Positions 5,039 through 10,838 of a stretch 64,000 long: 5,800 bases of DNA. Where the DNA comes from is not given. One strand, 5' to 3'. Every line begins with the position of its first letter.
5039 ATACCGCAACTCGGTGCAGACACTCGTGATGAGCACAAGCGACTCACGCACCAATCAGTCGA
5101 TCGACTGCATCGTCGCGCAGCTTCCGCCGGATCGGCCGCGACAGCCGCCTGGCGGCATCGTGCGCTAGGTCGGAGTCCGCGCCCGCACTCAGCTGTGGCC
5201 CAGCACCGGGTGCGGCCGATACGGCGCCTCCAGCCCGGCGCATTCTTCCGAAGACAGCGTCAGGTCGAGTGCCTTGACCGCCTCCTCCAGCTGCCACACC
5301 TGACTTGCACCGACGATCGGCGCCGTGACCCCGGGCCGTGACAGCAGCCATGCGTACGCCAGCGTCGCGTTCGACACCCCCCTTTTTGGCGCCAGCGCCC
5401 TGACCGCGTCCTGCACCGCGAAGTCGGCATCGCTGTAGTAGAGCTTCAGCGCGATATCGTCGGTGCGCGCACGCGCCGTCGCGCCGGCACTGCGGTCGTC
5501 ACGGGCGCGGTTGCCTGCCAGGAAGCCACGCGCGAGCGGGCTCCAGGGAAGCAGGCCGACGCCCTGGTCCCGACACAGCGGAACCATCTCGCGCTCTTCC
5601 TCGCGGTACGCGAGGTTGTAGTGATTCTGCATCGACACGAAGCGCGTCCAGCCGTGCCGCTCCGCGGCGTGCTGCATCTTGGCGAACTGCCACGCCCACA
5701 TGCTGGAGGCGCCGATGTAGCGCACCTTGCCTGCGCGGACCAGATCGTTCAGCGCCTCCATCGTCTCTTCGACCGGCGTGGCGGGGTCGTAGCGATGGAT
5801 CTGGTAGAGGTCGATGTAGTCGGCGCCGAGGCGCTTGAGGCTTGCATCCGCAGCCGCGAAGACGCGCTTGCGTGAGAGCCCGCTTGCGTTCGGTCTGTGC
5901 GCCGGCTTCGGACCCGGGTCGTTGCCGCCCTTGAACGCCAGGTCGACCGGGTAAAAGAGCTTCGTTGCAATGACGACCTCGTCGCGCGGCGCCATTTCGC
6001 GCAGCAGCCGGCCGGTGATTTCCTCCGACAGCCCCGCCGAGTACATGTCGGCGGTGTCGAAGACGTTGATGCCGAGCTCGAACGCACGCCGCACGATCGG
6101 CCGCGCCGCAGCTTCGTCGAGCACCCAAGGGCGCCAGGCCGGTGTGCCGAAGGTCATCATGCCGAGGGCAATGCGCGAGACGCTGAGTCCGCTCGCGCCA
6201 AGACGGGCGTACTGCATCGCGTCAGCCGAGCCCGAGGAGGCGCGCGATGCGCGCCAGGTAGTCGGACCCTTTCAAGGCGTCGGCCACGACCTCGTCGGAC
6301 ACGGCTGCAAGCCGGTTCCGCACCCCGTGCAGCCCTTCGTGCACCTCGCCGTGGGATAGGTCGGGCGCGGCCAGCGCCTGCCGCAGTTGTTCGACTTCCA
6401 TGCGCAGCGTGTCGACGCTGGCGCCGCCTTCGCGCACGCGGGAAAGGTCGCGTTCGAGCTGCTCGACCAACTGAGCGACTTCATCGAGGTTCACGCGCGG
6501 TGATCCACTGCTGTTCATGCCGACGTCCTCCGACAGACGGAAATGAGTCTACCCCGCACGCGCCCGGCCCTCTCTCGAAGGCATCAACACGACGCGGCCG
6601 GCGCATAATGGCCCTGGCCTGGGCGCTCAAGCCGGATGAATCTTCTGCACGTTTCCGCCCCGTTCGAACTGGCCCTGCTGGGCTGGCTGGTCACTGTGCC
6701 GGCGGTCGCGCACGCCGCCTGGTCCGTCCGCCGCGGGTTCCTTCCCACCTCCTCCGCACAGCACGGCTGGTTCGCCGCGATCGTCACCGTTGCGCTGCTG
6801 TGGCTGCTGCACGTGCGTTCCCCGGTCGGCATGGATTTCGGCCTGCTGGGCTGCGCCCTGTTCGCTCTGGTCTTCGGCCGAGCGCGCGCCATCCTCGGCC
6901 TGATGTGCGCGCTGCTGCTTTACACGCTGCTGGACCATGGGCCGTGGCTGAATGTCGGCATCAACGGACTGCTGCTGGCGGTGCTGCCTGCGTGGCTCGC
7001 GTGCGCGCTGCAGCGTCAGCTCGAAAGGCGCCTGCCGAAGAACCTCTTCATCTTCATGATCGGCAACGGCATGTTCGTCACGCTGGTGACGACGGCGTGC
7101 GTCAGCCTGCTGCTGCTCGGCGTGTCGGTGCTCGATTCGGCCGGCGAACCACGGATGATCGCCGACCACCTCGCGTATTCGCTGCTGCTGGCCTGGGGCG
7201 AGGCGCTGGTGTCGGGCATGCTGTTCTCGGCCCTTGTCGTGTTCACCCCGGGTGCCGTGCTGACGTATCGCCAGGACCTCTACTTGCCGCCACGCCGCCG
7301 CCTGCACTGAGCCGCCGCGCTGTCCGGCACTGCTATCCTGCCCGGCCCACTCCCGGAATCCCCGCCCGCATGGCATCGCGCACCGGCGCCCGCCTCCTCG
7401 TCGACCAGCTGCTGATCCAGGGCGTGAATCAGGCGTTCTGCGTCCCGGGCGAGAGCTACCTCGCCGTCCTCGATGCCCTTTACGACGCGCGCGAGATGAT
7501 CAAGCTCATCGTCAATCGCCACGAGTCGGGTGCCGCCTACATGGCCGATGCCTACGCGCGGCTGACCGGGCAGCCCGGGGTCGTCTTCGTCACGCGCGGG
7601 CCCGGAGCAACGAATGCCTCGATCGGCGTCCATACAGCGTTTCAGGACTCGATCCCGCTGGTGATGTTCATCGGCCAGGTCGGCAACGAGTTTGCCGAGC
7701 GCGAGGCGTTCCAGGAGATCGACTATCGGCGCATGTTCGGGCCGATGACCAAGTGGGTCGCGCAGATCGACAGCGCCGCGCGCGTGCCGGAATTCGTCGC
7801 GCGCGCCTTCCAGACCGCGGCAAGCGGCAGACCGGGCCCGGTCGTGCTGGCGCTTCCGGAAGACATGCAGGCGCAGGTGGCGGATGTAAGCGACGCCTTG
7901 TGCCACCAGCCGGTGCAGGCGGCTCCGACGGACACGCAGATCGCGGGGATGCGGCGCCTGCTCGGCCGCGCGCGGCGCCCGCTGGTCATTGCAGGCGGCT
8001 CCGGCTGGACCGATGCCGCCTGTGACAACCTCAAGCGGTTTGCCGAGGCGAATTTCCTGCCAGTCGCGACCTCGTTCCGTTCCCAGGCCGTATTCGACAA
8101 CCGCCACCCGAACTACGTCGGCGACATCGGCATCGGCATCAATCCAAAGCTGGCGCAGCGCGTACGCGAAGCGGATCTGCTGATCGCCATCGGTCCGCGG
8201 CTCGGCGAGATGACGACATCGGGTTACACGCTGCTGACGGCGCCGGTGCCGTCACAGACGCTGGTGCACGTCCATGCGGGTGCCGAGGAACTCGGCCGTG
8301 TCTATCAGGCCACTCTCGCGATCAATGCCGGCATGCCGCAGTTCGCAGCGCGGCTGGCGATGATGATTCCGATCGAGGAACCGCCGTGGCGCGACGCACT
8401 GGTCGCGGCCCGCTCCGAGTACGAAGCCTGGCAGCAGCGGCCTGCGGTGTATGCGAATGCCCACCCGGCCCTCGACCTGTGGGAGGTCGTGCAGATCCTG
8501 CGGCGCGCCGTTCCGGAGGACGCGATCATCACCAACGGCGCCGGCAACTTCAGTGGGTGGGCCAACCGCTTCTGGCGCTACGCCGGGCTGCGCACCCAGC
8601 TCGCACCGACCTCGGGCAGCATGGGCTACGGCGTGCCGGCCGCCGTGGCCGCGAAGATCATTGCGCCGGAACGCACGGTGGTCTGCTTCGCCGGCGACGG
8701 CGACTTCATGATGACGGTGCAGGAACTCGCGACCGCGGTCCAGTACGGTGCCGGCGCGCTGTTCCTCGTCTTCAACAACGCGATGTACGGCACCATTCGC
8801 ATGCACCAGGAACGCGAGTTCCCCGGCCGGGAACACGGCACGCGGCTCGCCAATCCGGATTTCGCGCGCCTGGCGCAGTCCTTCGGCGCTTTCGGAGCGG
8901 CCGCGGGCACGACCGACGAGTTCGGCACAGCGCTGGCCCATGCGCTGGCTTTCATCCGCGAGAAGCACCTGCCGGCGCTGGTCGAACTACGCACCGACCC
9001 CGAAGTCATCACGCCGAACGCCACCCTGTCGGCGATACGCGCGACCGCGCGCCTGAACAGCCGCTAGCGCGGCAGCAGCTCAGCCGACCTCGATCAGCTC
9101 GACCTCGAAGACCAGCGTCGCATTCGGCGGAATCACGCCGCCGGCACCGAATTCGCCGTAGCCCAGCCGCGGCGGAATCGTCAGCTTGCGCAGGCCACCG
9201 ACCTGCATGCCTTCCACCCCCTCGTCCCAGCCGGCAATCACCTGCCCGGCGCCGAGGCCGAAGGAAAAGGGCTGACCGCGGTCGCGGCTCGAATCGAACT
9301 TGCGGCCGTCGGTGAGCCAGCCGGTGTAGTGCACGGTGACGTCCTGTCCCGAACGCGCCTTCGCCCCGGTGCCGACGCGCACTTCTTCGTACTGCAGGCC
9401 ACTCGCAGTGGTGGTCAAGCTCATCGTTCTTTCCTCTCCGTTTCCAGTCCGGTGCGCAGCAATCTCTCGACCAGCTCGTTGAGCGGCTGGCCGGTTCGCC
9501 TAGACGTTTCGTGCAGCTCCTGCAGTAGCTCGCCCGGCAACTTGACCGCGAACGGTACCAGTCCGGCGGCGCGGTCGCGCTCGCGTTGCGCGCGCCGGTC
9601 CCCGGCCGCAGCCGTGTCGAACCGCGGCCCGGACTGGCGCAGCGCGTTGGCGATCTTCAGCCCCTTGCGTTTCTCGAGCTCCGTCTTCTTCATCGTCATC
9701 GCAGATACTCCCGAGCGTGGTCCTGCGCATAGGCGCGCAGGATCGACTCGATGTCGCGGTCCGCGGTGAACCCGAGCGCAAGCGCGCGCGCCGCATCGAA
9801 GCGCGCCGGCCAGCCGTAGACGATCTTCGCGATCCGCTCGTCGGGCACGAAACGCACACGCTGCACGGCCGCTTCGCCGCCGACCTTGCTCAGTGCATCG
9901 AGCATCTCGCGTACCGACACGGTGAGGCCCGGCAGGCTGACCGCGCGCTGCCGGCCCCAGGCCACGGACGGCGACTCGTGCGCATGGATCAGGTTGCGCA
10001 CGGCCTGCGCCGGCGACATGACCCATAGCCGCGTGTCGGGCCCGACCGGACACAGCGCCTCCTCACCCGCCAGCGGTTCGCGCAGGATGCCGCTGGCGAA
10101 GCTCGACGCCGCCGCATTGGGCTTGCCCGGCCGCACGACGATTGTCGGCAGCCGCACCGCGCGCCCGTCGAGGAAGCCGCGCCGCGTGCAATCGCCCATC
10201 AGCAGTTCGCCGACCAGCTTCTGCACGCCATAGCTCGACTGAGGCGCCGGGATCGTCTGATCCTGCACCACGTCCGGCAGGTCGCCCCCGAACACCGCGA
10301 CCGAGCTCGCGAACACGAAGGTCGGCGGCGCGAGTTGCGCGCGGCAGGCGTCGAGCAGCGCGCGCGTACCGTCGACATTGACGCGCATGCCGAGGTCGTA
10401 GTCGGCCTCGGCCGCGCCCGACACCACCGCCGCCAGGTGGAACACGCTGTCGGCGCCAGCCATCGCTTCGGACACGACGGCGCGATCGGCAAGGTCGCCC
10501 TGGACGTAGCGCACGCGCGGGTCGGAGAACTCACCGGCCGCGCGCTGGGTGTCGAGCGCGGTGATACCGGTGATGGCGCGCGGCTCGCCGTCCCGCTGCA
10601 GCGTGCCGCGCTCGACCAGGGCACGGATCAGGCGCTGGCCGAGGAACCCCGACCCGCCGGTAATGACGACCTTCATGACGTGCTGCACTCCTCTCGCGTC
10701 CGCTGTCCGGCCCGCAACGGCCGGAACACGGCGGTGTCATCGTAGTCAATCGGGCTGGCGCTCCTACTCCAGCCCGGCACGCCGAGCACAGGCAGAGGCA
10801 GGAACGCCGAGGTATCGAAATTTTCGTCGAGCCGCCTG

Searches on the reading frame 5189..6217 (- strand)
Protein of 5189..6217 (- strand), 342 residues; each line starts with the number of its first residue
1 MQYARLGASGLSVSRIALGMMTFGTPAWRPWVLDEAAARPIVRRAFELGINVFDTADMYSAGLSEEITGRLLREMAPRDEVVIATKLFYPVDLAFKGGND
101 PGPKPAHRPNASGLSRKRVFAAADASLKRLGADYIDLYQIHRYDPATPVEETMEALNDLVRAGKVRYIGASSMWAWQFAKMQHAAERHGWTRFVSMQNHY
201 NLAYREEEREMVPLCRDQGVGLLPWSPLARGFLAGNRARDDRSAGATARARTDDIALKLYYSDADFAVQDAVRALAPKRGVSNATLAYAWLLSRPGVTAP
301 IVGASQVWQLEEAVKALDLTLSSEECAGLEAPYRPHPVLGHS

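Call 61: search_protein_families(library=pfam, proteins=[window:5189-6217:-], max_evalue=0.001)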
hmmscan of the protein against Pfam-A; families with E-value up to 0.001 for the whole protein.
window:5189-6217:- (342 aa): 1 family
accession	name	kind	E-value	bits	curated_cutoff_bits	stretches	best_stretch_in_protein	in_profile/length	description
PF00248.27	Aldo_ket_red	-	1.4e-78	264.4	24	1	15-330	1-287/291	Aldo/keto reductase family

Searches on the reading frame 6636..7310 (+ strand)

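Call 61: search_protein_families(library=pfam, proteins=[window:6636-7310:+], max_evalue=0.001)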
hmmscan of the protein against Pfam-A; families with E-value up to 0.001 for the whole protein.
window:6636-7310:+ (224 aa): 1 family
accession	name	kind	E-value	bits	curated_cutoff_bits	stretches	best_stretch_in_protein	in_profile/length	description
PF01891.21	CbiM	-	5.7e-18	65.9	23.1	1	11-205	10-203/205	Cobalt uptake substrate-specific transmembrane region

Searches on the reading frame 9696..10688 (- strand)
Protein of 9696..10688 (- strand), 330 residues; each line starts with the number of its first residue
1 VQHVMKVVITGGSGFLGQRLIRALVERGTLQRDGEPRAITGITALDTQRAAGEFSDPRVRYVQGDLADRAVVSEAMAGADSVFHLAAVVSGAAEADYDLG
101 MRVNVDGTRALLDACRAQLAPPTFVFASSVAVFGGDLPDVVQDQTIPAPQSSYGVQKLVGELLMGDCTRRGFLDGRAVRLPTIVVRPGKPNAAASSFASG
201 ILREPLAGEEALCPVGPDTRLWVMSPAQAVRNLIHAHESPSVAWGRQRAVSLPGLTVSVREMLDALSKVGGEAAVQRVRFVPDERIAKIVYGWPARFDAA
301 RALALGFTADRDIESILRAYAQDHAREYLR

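Call 61: search_protein_families(library=pfam, proteins=[window:9696-10688:-], max_evalue=0.001)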
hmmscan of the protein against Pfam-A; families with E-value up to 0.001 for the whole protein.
window:9696-10688:- (330 aa): 9 families
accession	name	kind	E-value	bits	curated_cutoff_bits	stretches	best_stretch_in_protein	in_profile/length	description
PF01370.27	Epimerase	-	1e-26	94.3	20.9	1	7-235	1-213/240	NAD dependent epimerase/dehydratase family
PF01073.25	3Beta_HSD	-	5.3e-21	75.3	22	1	8-187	1-178/280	3-beta hydroxysteroid dehydrogenase/isomerase family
PF16363.11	GDP_Man_Dehyd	-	9e-17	62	27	1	9-166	2-166/332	GDP-mannose 4,6 dehydratase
PF04321.23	RmlD_sub_bind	-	1.2e-13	51.3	27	1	5-163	1-135/287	RmlD substrate binding domain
PF07993.18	NAD_binding_4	-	1.6e-13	50.9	20.1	1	9-187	1-211/258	Male sterility protein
PF13460.12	NAD_binding_10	-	1.1e-07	32.4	27.2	1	11-133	1-102/184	NAD(P)H-binding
PF05368.20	NmrA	-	1.1e-07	32.2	27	1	6-92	4-79/298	NmrA-like family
PF02719.21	Polysacc_synt_2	-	2.3e-06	27.4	20.2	1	7-119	1-119/293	Polysaccharide biosynthesis protein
PF08659.16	KR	-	1.2e-05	25.7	22.6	1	7-133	3-140/180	KR domain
